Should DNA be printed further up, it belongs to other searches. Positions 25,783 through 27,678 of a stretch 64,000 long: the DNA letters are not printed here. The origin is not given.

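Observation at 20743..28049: Six-subunit Hyf/Ehr-like membrane complex whose 'hydrogenase' large subunit has lost all four NiFe-binding cysteines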

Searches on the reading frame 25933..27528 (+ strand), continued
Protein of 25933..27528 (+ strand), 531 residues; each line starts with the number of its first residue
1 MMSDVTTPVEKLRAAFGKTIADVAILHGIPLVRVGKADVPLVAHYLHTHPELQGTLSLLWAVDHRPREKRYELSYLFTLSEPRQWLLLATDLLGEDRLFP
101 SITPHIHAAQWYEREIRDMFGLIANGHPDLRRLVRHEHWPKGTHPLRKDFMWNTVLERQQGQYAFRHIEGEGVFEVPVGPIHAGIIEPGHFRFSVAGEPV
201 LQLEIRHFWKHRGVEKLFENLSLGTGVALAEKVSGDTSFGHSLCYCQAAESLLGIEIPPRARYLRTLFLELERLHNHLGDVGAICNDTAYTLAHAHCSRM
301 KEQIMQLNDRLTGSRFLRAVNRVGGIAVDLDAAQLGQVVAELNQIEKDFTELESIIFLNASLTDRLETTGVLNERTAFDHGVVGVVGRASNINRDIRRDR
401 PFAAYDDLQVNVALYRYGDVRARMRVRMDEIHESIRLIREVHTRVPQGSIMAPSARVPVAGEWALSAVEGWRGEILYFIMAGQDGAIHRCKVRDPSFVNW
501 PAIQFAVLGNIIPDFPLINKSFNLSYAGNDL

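Call 12: find_homologous_proteins(query=window:25933-27528:+)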
Query window:25933-27528:+ (531 aa): 7918 proteins with E <= 0.001 among 8000 candidates; the best 120 are listed.
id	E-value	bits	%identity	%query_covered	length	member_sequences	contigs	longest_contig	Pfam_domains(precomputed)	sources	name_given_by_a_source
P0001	0.0e+0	1223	100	100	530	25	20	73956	PF00329.26,PF00346.25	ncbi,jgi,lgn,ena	-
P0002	0.0e+0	1222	100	100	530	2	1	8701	PF00329.26,PF00346.25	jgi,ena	-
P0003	0.0e+0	1221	100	100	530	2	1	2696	PF00329.26,PF00346.25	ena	-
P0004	0.0e+0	1221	99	100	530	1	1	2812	PF00329.26,PF00346.25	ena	-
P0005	0.0e+0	1220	100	100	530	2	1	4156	PF00329.26,PF00346.25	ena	-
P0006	0.0e+0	1218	99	100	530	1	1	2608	PF00329.26,PF00346.25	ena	-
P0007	0.0e+0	1217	99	100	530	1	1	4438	PF00329.26,PF00346.25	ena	-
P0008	0.0e+0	1216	99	100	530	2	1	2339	PF00329.26,PF00346.25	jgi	-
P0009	0.0e+0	1216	99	100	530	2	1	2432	PF00329.26,PF00346.25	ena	-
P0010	0.0e+0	1206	98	100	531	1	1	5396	PF00329.26,PF00346.25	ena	-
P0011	0.0e+0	1202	98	100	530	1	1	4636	PF00329.26,PF00346.25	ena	-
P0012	0.0e+0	1156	93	100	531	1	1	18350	PF00329.26,PF00346.25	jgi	-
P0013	0.0e+0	1138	93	100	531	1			PF00329.26,PF00346.25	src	-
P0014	0.0e+0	1128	91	100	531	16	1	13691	PF00374.25,PF00329.26,PF00346.25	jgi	jgi:Ni,Fe-hydrogenase III large subunit/Ni,Fe-hydrogenase III component G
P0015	0.0e+0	1086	87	100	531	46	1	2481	PF00374.25,PF00329.26,PF00346.25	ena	-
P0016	0.0e+0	1085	88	100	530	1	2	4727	PF00329.26,PF00346.25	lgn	-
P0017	0.0e+0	1084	87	100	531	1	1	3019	PF00374.25,PF00329.26,PF00346.25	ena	-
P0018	0.0e+0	1081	86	100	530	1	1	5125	PF00374.25,PF00329.26,PF00346.25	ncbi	-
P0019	0.0e+0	1079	87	100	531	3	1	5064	PF00374.25,PF00329.26,PF00346.25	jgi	-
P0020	0.0e+0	1076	86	100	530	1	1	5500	PF00374.25,PF00329.26,PF00346.25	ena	-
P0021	0.0e+0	1072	85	100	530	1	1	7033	PF00374.25,PF00329.26,PF00346.25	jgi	jgi:Ni,Fe-hydrogenase III large subunit/Ni,Fe-hydrogenase III component G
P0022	0.0e+0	1070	86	100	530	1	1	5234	PF00374.25,PF00329.26,PF00346.25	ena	-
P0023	0.0e+0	1067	85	100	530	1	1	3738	PF00329.26,PF00346.25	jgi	-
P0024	0.0e+0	1065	85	100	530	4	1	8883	PF00374.25,PF00329.26,PF00346.25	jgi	jgi:Ni,Fe-hydrogenase III large subunit/Ni,Fe-hydrogenase III component G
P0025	0.0e+0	1056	85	100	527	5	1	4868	PF00329.26,PF00346.25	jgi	jgi:Ni,Fe-hydrogenase III large subunit/Ni,Fe-hydrogenase III component G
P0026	0.0e+0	1055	85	100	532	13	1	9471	PF00329.26,PF00346.25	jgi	jgi:Ni,Fe-hydrogenase III large subunit/Ni,Fe-hydrogenase III component G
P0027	0.0e+0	1054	85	100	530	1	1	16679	PF00374.25,PF00329.26,PF00346.25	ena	-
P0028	0.0e+0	1033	83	100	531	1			PF00374.25,PF00329.26,PF00346.25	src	-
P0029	0.0e+0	1028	82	100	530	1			PF00374.25,PF00329.26,PF00346.25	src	-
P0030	0.0e+0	1021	83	100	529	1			PF00374.25,PF00329.26,PF00346.25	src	-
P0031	0.0e+0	1016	82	100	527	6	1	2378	PF00374.25,PF00329.26,PF00346.25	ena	-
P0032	3.3e-293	991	79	100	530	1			PF00374.25,PF00329.26,PF00346.25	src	-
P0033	5.9e-290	980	79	100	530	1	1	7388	PF00329.26,PF00346.25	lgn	-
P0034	1.8e-288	975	78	100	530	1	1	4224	PF00374.25,PF00329.26,PF00346.25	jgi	-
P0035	1.2e-287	973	78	100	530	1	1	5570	PF00374.25,PF00329.26,PF00346.25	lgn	-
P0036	1.2e-287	973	76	100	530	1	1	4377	PF00374.25,PF00329.26,PF00346.25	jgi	jgi:Ni,Fe-hydrogenase III large subunit/Ni,Fe-hydrogenase III component G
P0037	5.5e-287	971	78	100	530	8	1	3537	PF00329.26,PF00346.25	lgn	-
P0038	1.5e-286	969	78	100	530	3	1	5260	PF00329.26,PF00346.25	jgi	-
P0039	6.7e-286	967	77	100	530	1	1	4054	PF00374.25,PF00329.26,PF00346.25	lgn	-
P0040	6.9e-286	967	78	100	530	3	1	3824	PF00374.25,PF00329.26,PF00346.25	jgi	-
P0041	1.5e-285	966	77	100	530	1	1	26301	PF00374.25,PF00329.26,PF00346.25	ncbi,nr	ncbi:MAG: NADH-quinone oxidoreductase subunit C [Nitrospirae bacterium]|nr:NADH-quinone oxidoreducta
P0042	2.0e-285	965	77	99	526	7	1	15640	PF00374.25,PF00329.26,PF00346.25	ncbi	-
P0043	8.8e-285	963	76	100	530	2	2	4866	PF00374.25,PF00329.26,PF00346.25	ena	-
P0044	5.2e-284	961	77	99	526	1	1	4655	PF00374.25,PF00329.26,PF00346.25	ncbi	-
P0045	2.7e-283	958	76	100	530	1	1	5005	PF00374.25,PF00329.26,PF00346.25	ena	-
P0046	4.5e-283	958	76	100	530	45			PF00374.25,PF00329.26,PF00346.25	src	-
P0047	7.1e-283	957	77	100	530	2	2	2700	PF00374.25,PF00329.26,PF00346.25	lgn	-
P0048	1.0e-282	956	77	100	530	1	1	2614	PF00374.25,PF00329.26,PF00346.25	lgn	-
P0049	1.4e-282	956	76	100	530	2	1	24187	PF00374.25,PF00329.26,PF00346.25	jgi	jgi:Ni,Fe-hydrogenase III large subunit/Ni,Fe-hydrogenase III component G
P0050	1.5e-282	956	77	100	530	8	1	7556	PF00374.25,PF00329.26,PF00346.25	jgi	jgi:Ni,Fe-hydrogenase III large subunit/Ni,Fe-hydrogenase III component G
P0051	2.2e-282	955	76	100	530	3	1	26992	PF00374.25,PF00329.26,PF00346.25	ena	-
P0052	2.9e-282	955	76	99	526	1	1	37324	PF00374.25,PF00329.26,PF00346.25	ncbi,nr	ncbi:MAG: NADH-quinone oxidoreductase subunit C [Nitrospirota bacterium]|nr:NADH-quinone oxidoreduct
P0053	3.8e-282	955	77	100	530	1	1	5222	PF00374.25,PF00329.26,PF00346.25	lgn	-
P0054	5.4e-282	954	76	100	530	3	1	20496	PF00329.26,PF00346.25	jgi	jgi:Ni,Fe-hydrogenase III large subunit/Ni,Fe-hydrogenase III component G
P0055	6.7e-282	954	75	100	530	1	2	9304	PF00329.26,PF00346.25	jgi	jgi:Ni,Fe-hydrogenase III large subunit/Ni,Fe-hydrogenase III component G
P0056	7.5e-282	954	76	100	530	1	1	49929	PF00374.25,PF00329.26,PF00346.25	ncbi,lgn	-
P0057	8.3e-282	953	76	100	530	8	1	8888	PF00374.25,PF00329.26,PF00346.25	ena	-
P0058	1.2e-281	953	76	100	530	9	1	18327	PF00374.25,PF00329.26,PF00346.25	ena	-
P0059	2.6e-281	952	76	100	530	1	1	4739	PF00374.25,PF00329.26,PF00346.25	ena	-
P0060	2.7e-281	952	76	100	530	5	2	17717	PF00374.25,PF00329.26,PF00346.25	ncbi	-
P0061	4.4e-281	951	76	100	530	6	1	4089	PF00374.25,PF00329.26,PF00346.25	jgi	jgi:Ni,Fe-hydrogenase III large subunit/Ni,Fe-hydrogenase III component G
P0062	5.3e-281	951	76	100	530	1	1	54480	PF00374.25,PF00329.26,PF00346.25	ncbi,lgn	-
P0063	5.7e-281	951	79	95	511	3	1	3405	PF00374.25,PF00329.26,PF00346.25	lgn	-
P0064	5.9e-281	951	77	100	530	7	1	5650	PF00374.25,PF00329.26,PF00346.25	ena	-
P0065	8.5e-281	950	76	100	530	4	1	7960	PF00329.26,PF00346.25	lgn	-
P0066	1.0e-280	950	76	99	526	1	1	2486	PF00374.25,PF00329.26,PF00346.25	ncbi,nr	ncbi:MAG: NADH-quinone oxidoreductase subunit C [Nitrospirota bacterium]|nr:NADH-quinone oxidoreduct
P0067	1.1e-280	950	76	100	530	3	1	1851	PF00374.25,PF00329.26,PF00346.25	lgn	-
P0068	1.8e-280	949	75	100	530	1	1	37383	PF00374.25,PF00329.26,PF00346.25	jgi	-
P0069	1.8e-280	949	75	100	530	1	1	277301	PF00374.25,PF00329.26,PF00346.25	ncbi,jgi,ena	jgi:Ni,Fe-hydrogenase III large subunit/Ni,Fe-hydrogenase III component G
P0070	1.9e-280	949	75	100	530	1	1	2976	PF00329.26,PF00346.25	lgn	-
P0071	1.9e-280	949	76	100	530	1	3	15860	PF00374.25,PF00329.26,PF00346.25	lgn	-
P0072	2.5e-280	949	76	100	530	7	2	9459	PF00374.25,PF00329.26,PF00346.25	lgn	-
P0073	2.9e-280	948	75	100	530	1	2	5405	PF00374.25,PF00329.26,PF00346.25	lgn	-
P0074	3.5e-280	948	75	100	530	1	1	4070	PF00374.25,PF00329.26,PF00346.25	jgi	jgi:Ni,Fe-hydrogenase III large subunit/Ni,Fe-hydrogenase III component G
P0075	4.1e-280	948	76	100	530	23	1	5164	PF00374.25,PF00329.26,PF00346.25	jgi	jgi:Ni,Fe-hydrogenase III large subunit/Ni,Fe-hydrogenase III component G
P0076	4.1e-280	948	76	100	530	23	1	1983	PF00374.25,PF00329.26,PF00346.25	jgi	-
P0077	4.5e-280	948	76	100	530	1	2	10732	PF00374.25,PF00329.26,PF00346.25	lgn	-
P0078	4.7e-280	948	75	100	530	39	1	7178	PF00374.25,PF00329.26,PF00346.25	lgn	-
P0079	4.7e-280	948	76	100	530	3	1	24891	PF00374.25,PF00329.26,PF00346.25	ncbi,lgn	-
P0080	1.3e-279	946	75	100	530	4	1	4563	PF00329.26,PF00346.25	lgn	-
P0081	1.4e-279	946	76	100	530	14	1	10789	PF00374.25,PF00329.26,PF00346.25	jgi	jgi:Ni,Fe-hydrogenase III large subunit/Ni,Fe-hydrogenase III component G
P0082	1.5e-279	946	75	100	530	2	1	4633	PF00374.25,PF00329.26,PF00346.25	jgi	jgi:Ni,Fe-hydrogenase III large subunit/Ni,Fe-hydrogenase III component G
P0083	1.7e-279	946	75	100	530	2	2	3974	PF00374.25,PF00329.26,PF00346.25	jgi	jgi:Ni,Fe-hydrogenase III large subunit/Ni,Fe-hydrogenase III component G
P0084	1.9e-279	946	76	98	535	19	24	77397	PF00329.26,PF00346.25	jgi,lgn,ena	jgi:Ni,Fe-hydrogenase III large subunit/Ni,Fe-hydrogenase III component G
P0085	2.0e-279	946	75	100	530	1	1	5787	PF00374.25,PF00329.26,PF00346.25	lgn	-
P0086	3.2e-279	945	75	100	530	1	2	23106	PF00374.25,PF00329.26,PF00346.25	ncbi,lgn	-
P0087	3.8e-279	945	75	100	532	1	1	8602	PF00374.25,PF00329.26,PF00346.25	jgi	jgi:Ni,Fe-hydrogenase III large subunit/Ni,Fe-hydrogenase III component G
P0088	4.5e-279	944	75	100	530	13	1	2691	PF00329.26,PF00346.25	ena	-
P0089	5.7e-279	944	76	100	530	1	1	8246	PF00329.26,PF00346.25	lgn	-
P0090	6.6e-279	944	76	100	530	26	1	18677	PF00374.25,PF00329.26,PF00346.25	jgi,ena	-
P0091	7.8e-279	944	74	100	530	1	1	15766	PF00374.25,PF00329.26,PF00346.25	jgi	jgi:Ni,Fe-hydrogenase III large subunit/Ni,Fe-hydrogenase III component G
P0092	9.5e-279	943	76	100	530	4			PF00374.25,PF00329.26,PF00346.25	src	-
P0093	1.1e-278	943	76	98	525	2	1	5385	PF00374.25,PF00329.26,PF00346.25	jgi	jgi:Ni,Fe-hydrogenase III large subunit/Ni,Fe-hydrogenase III component G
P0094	1.1e-278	943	74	100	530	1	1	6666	PF00374.25,PF00329.26,PF00346.25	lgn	-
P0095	1.2e-278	943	76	99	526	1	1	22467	PF00374.25,PF00329.26,PF00346.25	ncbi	-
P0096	1.9e-278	942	75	100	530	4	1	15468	PF00329.26,PF00346.25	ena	-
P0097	2.6e-278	942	76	100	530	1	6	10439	PF00374.25,PF00329.26,PF00346.25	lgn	-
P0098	3.6e-278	941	75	100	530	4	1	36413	PF00329.26,PF00346.25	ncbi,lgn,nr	ncbi:MAG: NADH-quinone oxidoreductase subunit C [Nitrospirales bacterium]|nr:NADH-quinone oxidoreduc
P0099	3.7e-278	941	75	100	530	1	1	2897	PF00374.25,PF00329.26,PF00346.25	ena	-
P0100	4.4e-278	941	76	98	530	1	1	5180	PF00374.25,PF00329.26,PF00346.25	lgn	-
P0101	5.4e-278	941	76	100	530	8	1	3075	PF00374.25,PF00329.26,PF00346.25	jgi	-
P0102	5.9e-278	941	75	100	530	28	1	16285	PF00374.25,PF00329.26,PF00346.25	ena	-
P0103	5.9e-278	941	75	100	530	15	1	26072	PF00329.26,PF00346.25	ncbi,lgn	-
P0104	6.8e-278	940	76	100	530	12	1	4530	PF00374.25,PF00329.26,PF00346.25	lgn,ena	-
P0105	6.9e-278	940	75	100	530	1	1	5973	PF00329.26,PF00346.25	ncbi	-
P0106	1.0e-277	940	75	100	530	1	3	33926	PF00374.25,PF00329.26,PF00346.25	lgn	-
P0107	1.3e-277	940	77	98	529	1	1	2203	PF00374.25,PF00329.26,PF00346.25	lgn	-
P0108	1.3e-277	940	75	98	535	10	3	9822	PF00329.26,PF00346.25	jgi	jgi:Ni,Fe-hydrogenase III large subunit/Ni,Fe-hydrogenase III component G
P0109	1.4e-277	939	75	100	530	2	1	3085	PF00329.26,PF00346.25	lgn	-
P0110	1.9e-277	939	74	100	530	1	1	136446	PF00374.25,PF00329.26,PF00346.25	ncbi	-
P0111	2.4e-277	939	76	100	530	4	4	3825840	PF00374.25,PF00329.26,PF00346.25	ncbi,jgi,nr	ncbi:MAG TPA: NADH-quinone oxidoreductase subunit C [Nitrospiraceae bacterium]|jgi:Ni,Fe-hydrogenase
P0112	3.0e-277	938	75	100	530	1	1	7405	PF00374.25,PF00329.26,PF00346.25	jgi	jgi:Ni,Fe-hydrogenase III large subunit/Ni,Fe-hydrogenase III component G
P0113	3.5e-277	938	75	100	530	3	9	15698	PF00374.25,PF00329.26,PF00346.25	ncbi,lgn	-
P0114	4.6e-277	938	75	100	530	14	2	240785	PF00374.25,PF00329.26,PF00346.25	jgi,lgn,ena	jgi:Ni,Fe-hydrogenase III large subunit/Ni,Fe-hydrogenase III component G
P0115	5.8e-277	937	74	100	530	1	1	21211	PF00329.26,PF00346.25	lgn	-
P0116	7.3e-277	937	74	100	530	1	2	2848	PF00374.25,PF00329.26,PF00346.25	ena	-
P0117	9.5e-277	937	75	100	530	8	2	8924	PF00374.25,PF00329.26,PF00346.25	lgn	-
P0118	9.9e-277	937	74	100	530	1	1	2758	PF00374.25,PF00329.26,PF00346.25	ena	-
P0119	1.3e-276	936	75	100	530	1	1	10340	PF00329.26,PF00346.25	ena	-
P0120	1.3e-276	936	75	100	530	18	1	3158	PF00374.25,PF00329.26,PF00346.25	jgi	jgi:Ni,Fe-hydrogenase III large subunit/Ni,Fe-hydrogenase III component G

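Call 22: find_related_loci(query=window:25933-27528:+, collection=genome_contigs, flank=10000)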
Query window:25933-27528:+ (531 aa) in genome_contigs; peptide patterns used: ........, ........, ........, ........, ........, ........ (x = any residue, [..] = any of these).
135 stretches matched a pattern; 117 encode a relative of the query (tblastn E <= 1e-3); the best 80 are kept; 80 distinct loci.
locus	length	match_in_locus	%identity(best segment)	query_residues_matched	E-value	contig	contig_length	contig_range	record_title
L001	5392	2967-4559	87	1-531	0e+0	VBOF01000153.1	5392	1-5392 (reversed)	MAG: Nitrospirae bacterium isolate NS_3 14_0929_09_30cm_scaffold_12782, whole genome shotgun sequence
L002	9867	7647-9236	85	2-531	0e+0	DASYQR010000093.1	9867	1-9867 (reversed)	MAG TPA_asm: Nitrospirales bacterium isolate SMAG_U4490 k141_4039197, whole genome shotgun sequence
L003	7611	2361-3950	76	2-531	0e+0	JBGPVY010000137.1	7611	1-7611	MAG: Nitrospiraceae bacterium isolate OBJ1_062018_090_77 k141_713751_length_7611_cov_25.0679, whole genome shotgun seque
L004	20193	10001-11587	76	2-530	0e+0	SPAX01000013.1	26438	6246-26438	MAG: Nitrospira sp. isolate RCB Rifle_cladeB_scaffold_13, whole genome shotgun sequence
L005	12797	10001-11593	75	1-531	0e+0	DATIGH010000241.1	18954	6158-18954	MAG TPA_asm: Nitrospira sp. isolate SMAG_U16416 k141_1684057, whole genome shotgun sequence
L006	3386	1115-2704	75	2-531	0e+0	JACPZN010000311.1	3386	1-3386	MAG: Nitrospirae bacterium isolate NC_groundwater_890_Pr1_S2p5_56_12 Montesol18_S2p5_coassembly_scaffold_854680, whole g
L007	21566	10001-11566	76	10-531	0e+0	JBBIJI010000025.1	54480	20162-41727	MAG: Nitrospiraceae bacterium isolate MTF170219_bin_159 NODE_286_length_54480_cov_14.562738, whole genome shotgun sequen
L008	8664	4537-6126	75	2-531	0e+0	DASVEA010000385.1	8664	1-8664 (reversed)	MAG TPA_asm: Nitrospiraceae bacterium isolate SMAG_U2048 k141_1142192, whole genome shotgun sequence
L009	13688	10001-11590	75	2-531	0e+0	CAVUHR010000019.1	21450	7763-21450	MAG: Nitrospirota bacterium isolate MFD02242.bin.3.224 genome assembly, contig: contig_31638, whole genome shotgun seque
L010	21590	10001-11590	75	2-531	0e+0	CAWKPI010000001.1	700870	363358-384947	MAG: uncultured Nitrospiraceae bacterium isolate MFD03899.bin.2.136 genome assembly, contig: contig_13192, whole genome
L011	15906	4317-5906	74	2-531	0e+0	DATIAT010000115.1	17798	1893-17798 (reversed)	MAG TPA_asm: Nitrospiraceae bacterium isolate SMAG_U16271 k141_2010156, whole genome shotgun sequence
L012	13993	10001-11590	73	2-531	0e+0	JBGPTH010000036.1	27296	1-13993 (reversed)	MAG: Nitrospiria bacterium isolate OBJ1_062018_110_73 k141_1946298_length_27296_cov_15.9814, whole genome shotgun sequen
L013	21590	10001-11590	73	2-531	0e+0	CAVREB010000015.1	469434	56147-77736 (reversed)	MAG: uncultured Nitrospiraceae bacterium isolate MFD10007.bin.1.59 genome assembly, contig: contig_7445, whole genome sh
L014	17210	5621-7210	73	2-531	0e+0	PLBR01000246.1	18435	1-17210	MAG: Nitrospira sp. isolate palsa_1310 73.20111000_P3M.58_contig_4687, whole genome shotgun sequence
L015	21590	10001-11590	73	2-531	0e+0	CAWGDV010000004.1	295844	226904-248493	MAG: uncultured Nitrospiraceae bacterium isolate MFD02159.bin.1.78 genome assembly, contig: contig_14876, whole genome s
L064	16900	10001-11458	42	45-531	2e-125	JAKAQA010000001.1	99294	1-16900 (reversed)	MAG: bacterium isolate YF1.bin97 NODE_158_length_99294_cov_5.727278, whole genome shotgun sequence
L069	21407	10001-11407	43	61-531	4e-124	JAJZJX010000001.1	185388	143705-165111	MAG: bacterium isolate LSA5.bin80 NODE_27_length_185388_cov_12.994251, whole genome shotgun sequence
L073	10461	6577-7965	44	63-531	2e-120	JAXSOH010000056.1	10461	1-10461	MAG: Aquificaceae bacterium isolate JZ-2_201705_bins_132 JZ-2_201705_bins_132_scaffold_56, whole genome shotgun sequence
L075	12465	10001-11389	43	63-531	7e-120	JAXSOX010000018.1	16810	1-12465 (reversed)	MAG: Aquificaceae bacterium isolate SRBZ_201705_bins_161 SRBZ_201705_bins_161_scaffold_18, whole genome shotgun sequence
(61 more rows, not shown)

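Call 33: search_dna_similar(query=window:25933-27528:+, collection=plasmids, mode=protein, max_rows=30)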
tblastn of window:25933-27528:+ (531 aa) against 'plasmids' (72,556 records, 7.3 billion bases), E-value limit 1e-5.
Records with a match: 250; places in all: 270; records where one place covers at least 80% of the query: 227.
Best place of each record, by identity: <60% 250.
By first word of the organism name: Sinorhizobium 72; Rhizobium 49; Azospirillum 16; Ensifer 11; Burkholderia 7; Cupriavidus 6; Escherichia 6; Klebsiella 6; Acinetobacter 5; Paraburkholderia 4; and 48 more.
By predicted mobility (MOB-suite, as given by PLSDB): non-mobilizable 137; conjugative 81; mobilizable 32.
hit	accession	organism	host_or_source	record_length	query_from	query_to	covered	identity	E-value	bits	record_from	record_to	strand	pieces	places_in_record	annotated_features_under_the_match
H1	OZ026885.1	Candidatus Methylocalor cossyra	-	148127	59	530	89%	43.1%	1e-107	360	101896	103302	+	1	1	NADH dehydrogenase (Ubiquinone) 30 kDa subunit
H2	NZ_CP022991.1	Paraburkholderia aromaticivorans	-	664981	51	531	91%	41.9%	2e-110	368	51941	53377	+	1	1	NADH-quinone oxidoreductase subunit C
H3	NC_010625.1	Paraburkholderia phymatum STM815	-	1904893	2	531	100%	37.7%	3e-105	353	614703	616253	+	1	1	record has no annotation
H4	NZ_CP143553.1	Burkholderia multivorans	Homo sapiens,bronchoalveolar lavage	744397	38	531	93%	39.8%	2e-91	313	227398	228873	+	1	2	NADH-quinone oxidoreductase subunit C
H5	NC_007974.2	Cupriavidus metallidurans CH34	-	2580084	54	531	90%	40.8%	1e-99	337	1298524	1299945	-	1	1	none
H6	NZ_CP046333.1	Cupriavidus metallidurans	sedimentation pond in a zinc factory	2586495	54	531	90%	40.8%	1e-99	337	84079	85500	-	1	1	none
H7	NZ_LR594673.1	Variovorax sp. PBL-E5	linuron-contaminated soil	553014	54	531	90%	40.5%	1e-103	348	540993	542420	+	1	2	NADH-quinone oxidoreductase subunit C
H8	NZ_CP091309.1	Burkholderia pyrrocinia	-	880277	56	531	90%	39.8%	3e-90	310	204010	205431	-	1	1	NADH-quinone oxidoreductase subunit C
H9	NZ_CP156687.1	Burkholderia stagnalis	Bacterial cells,soils collected in ...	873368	53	531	90%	39.6%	2e-92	316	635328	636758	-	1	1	NADH-quinone oxidoreductase subunit C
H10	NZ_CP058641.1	Rhodococcus sp. ZPP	cell culture,soil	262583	71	531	87%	40.9%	1e-105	354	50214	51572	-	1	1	NADH-quinone oxidoreductase subunit C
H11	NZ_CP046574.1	Rhodococcus sp. WAY2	cell culture,bacterial consortium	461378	71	531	87%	40.9%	1e-105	354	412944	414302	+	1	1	NADH-quinone oxidoreductase subunit C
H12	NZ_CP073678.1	Cupriavidus sp. KK10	Isolate,A bacterial consortium from ...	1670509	54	531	90%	39.4%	3e-97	330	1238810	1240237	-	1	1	none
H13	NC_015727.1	Cupriavidus necator N-1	soil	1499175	54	531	90%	39.4%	5e-97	329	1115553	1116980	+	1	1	record has no annotation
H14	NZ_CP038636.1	Cupriavidus oxalaticus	whole organism,sewage sludge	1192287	54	531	90%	39.4%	1e-95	326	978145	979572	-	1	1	none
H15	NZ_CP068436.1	Cupriavidus necator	heavy metal containmented soil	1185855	54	531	90%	39.4%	4e-96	327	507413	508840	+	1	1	none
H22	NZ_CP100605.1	Bradyrhizobium sp. Ash2021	-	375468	96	531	82%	42.0%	3e-98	333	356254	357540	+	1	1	NADH-quinone oxidoreductase subunit C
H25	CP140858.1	Rhizobium ruizarguesonis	Trifolium pratense,whole organism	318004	75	531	86%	39.2%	6e-88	303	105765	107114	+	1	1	NADH-quinone oxidoreductase subunit C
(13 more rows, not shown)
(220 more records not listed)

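Call 34: search_protein_representatives(protein=window:25933-27528:+)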
Query: 531 residues. Proteins with E-value up to 0.001 (for the whole library): 11620; up to 1e-10: 4811; up to 1e-30: 1222. The best 150 are listed.
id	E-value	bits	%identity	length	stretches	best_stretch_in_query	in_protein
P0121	7.0e-147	506.4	47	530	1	26-531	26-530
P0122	9.7e-146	502.7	47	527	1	32-531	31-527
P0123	4.4e-141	487.3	48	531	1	32-530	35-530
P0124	8.6e-139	479.8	46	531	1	46-530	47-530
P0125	8.9e-139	479.7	48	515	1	60-531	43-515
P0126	1.1e-137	476.0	47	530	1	51-531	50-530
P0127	5.2e-136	470.6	46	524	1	56-530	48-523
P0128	4.0e-135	467.6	49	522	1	51-531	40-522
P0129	4.5e-135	467.5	48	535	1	61-531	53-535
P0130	1.8e-133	462.2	45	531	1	46-530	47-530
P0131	1.4e-130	452.7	44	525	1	51-531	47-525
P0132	6.9e-130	450.4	44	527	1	43-531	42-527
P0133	1.2e-129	449.5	46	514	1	53-531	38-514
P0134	6.3e-126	437.3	45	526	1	56-531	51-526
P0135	2.0e-125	435.6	44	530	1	15-531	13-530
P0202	3.2e-89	316.2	42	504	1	79-531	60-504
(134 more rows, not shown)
